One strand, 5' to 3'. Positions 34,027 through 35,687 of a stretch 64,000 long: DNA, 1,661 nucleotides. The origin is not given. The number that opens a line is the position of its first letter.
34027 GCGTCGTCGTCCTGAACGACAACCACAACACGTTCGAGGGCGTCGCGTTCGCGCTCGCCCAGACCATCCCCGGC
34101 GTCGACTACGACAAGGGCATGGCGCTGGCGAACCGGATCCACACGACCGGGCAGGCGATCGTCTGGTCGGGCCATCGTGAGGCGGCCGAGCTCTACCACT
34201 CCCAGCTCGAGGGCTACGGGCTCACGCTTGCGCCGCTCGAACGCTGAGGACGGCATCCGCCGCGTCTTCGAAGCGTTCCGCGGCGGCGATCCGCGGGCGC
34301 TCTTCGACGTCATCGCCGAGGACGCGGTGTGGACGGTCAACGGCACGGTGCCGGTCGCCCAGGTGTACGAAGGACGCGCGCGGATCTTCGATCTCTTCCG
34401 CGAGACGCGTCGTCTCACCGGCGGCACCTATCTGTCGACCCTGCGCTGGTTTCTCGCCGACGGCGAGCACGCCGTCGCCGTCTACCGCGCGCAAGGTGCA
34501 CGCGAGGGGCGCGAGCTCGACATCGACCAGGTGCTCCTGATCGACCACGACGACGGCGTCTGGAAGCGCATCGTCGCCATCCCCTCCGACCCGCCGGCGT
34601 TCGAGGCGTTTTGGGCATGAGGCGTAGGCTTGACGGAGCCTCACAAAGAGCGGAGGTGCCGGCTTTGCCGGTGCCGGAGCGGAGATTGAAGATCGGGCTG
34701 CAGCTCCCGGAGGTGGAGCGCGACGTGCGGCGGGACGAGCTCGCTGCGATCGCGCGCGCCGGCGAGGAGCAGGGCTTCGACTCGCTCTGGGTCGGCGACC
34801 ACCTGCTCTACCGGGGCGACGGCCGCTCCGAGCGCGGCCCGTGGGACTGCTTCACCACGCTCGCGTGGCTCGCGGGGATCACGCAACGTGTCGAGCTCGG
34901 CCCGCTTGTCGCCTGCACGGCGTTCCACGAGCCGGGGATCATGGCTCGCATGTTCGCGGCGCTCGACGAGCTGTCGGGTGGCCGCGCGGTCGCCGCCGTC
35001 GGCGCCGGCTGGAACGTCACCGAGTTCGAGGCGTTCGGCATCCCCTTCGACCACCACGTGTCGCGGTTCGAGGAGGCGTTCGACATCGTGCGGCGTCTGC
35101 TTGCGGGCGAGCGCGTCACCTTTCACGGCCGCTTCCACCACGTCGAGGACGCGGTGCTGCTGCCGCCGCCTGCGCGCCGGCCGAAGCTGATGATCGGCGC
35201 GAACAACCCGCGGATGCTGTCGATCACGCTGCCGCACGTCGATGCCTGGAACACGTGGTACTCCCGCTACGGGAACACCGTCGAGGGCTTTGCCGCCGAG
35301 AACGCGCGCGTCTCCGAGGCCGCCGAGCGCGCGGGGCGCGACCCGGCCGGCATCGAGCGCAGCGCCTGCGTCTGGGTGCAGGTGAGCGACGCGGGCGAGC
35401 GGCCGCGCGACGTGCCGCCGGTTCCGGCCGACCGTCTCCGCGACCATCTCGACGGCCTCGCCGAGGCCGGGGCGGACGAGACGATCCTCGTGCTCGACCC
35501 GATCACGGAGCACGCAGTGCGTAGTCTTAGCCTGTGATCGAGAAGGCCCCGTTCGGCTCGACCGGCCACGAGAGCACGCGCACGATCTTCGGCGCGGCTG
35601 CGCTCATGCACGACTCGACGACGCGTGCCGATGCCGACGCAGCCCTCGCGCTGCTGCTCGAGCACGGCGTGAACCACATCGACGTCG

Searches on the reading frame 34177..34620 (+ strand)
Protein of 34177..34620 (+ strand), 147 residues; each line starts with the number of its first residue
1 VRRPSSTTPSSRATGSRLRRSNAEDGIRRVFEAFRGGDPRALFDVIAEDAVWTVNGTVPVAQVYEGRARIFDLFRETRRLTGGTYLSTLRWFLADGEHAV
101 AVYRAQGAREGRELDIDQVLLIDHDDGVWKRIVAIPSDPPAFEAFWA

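Call 46: search_protein_families(library=pfam, proteins=[window:34177-34620:+])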
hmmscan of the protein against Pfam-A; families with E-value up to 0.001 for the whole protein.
window:34177-34620:+ (147 aa): 1 family
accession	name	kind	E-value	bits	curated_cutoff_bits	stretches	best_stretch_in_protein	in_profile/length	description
PF12680.13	SnoaL_2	-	9e-12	45.9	27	1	27-131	1-101/102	SnoaL-like domain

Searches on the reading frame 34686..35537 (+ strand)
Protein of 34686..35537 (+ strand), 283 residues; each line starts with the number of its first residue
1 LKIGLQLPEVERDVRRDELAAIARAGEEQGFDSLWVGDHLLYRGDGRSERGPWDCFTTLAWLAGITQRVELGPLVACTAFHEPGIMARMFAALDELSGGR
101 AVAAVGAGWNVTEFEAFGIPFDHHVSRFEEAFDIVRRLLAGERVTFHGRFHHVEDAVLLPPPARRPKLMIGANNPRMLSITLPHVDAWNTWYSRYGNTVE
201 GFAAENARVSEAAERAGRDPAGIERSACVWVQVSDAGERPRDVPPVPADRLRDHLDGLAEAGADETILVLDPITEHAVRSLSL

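Call 46: search_protein_families(library=pfam, proteins=[window:34686-35537:+])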
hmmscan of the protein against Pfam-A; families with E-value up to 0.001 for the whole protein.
window:34686-35537:+ (283 aa): 1 family
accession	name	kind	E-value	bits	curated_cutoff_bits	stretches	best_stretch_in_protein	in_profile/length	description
PF00296.26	Bac_luciferase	-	9.2e-49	166.9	27.9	1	15-236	21-233/314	Luciferase-like monooxygenase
